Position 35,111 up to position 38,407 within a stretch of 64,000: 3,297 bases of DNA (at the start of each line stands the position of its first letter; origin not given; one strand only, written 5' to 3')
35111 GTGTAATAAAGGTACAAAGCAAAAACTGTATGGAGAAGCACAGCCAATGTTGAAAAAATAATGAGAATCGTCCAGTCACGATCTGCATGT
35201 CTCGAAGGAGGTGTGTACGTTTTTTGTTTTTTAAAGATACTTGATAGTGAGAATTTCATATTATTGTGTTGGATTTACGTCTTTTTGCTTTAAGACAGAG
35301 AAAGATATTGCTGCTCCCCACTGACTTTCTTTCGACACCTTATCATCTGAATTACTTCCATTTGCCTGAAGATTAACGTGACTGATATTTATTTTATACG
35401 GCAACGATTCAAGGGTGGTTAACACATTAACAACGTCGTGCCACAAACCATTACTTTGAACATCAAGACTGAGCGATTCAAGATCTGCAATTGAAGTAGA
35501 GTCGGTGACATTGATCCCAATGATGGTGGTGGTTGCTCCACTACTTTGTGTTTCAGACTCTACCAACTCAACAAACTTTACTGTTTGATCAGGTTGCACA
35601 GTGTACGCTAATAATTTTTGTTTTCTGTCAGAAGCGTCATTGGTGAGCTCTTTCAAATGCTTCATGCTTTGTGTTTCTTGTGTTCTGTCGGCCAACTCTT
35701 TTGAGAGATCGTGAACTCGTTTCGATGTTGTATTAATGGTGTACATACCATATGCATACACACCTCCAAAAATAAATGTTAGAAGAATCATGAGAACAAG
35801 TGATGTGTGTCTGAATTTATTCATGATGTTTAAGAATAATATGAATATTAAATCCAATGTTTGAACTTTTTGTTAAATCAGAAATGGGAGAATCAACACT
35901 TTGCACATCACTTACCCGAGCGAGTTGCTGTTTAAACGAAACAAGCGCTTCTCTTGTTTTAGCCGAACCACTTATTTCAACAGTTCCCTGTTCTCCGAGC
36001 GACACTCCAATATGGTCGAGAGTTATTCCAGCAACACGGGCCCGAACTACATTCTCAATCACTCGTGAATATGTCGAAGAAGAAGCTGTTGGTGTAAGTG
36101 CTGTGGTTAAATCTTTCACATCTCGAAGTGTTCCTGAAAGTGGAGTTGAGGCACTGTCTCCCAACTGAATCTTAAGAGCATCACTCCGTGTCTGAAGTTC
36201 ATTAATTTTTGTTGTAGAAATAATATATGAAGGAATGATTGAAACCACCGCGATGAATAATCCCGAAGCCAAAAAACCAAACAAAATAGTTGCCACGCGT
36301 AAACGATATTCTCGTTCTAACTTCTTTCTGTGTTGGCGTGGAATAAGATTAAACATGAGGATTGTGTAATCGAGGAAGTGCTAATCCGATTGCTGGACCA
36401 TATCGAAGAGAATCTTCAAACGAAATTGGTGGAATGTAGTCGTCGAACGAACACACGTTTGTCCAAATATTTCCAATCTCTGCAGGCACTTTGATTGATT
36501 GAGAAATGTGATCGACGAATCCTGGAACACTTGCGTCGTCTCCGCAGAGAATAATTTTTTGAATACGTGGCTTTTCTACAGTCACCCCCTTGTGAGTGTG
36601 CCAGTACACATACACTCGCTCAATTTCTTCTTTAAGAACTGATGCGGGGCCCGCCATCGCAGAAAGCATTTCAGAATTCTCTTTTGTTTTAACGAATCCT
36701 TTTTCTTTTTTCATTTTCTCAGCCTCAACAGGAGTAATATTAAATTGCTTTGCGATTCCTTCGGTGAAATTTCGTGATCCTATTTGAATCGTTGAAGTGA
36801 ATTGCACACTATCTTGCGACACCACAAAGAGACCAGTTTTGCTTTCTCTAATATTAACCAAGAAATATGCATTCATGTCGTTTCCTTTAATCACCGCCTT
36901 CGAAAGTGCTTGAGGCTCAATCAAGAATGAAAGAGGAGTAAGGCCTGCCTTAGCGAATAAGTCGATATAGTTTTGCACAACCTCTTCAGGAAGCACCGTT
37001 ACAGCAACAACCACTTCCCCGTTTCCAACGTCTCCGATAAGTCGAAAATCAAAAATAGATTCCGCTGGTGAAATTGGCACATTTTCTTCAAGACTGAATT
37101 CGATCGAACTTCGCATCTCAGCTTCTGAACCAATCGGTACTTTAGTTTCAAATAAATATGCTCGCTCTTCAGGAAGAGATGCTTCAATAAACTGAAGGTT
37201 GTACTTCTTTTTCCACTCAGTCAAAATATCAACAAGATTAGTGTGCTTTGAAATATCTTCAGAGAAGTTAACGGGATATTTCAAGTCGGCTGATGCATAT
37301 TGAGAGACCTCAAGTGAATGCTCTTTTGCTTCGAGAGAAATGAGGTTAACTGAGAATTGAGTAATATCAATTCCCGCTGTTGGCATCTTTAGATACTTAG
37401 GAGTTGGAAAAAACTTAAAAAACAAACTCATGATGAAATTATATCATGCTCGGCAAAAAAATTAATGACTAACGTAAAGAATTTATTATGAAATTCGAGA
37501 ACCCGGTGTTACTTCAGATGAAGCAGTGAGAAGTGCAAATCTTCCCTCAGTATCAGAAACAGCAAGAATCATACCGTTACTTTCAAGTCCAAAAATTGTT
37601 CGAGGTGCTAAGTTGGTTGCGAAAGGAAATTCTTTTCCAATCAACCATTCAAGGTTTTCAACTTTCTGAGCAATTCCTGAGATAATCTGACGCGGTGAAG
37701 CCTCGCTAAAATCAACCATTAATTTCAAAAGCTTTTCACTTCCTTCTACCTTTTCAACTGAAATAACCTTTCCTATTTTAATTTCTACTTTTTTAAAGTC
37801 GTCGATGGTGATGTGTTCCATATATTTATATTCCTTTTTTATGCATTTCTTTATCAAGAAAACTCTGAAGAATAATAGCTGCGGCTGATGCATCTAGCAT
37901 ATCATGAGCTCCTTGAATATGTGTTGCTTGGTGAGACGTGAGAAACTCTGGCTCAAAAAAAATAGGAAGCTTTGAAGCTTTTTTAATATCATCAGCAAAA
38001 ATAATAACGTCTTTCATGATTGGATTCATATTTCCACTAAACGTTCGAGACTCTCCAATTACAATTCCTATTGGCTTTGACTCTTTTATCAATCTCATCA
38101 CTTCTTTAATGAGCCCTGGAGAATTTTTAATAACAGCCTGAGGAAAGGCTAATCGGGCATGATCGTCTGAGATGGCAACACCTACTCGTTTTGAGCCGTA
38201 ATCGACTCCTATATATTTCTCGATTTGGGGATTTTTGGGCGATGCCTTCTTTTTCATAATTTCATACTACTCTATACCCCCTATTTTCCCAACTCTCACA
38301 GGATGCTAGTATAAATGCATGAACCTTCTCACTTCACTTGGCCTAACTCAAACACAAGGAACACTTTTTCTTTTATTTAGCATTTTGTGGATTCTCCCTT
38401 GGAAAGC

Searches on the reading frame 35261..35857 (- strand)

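Call 7: search_protein_families(library=pfam, proteins=[window:35261-35857:-], max_evalue=0.01)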
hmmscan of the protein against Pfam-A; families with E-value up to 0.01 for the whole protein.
window:35261-35857:- (198 aa): 1 family
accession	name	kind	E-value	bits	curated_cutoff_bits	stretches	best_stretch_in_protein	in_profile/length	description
PF04350.18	PilO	-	0.0041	17.7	22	1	42-172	2-130/145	Pilus assembly protein, PilO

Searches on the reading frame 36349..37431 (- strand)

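Call 49: search_protein_families(library=pfam, proteins=[window:36349-37431:-], max_evalue=0.001)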
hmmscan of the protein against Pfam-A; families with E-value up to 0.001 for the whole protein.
window:36349-37431:- (360 aa): 2 families
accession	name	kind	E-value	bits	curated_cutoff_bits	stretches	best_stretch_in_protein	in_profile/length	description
PF11104.14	PilM_2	-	2.1e-26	93.2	27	1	20-353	1-338/340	Type IV pilus assembly protein PilM;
PF14450.12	FtsA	-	6e-11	43.2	31.8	1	192-322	3-112/127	Cell division protein FtsA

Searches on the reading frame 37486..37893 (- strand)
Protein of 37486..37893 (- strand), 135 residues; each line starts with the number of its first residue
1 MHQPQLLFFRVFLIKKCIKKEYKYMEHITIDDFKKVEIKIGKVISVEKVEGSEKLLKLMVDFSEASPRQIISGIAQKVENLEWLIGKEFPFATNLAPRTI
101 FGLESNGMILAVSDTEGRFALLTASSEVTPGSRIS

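Call 7: search_protein_families(library=pfam, proteins=[window:37486-37893:-], max_evalue=0.01)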
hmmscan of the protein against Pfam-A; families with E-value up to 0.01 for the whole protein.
window:37486-37893:- (135 aa): 1 family
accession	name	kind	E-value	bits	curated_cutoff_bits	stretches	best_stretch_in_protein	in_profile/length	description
PF01588.26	tRNA_bind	-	1.5e-20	73.5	27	1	38-132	1-95/96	Putative tRNA binding domain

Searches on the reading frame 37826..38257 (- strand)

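Call 8: search_protein_families(library=pfam, proteins=[window:37826-38257:-], max_evalue=0.01)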
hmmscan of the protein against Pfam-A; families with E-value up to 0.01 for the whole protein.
window:37826-38257:- (143 aa): 1 family
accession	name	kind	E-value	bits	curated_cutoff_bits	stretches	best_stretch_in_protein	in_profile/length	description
PF03652.20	RuvX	-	7.1e-24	85.1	29.2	1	14-135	2-133/134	Holliday junction resolvase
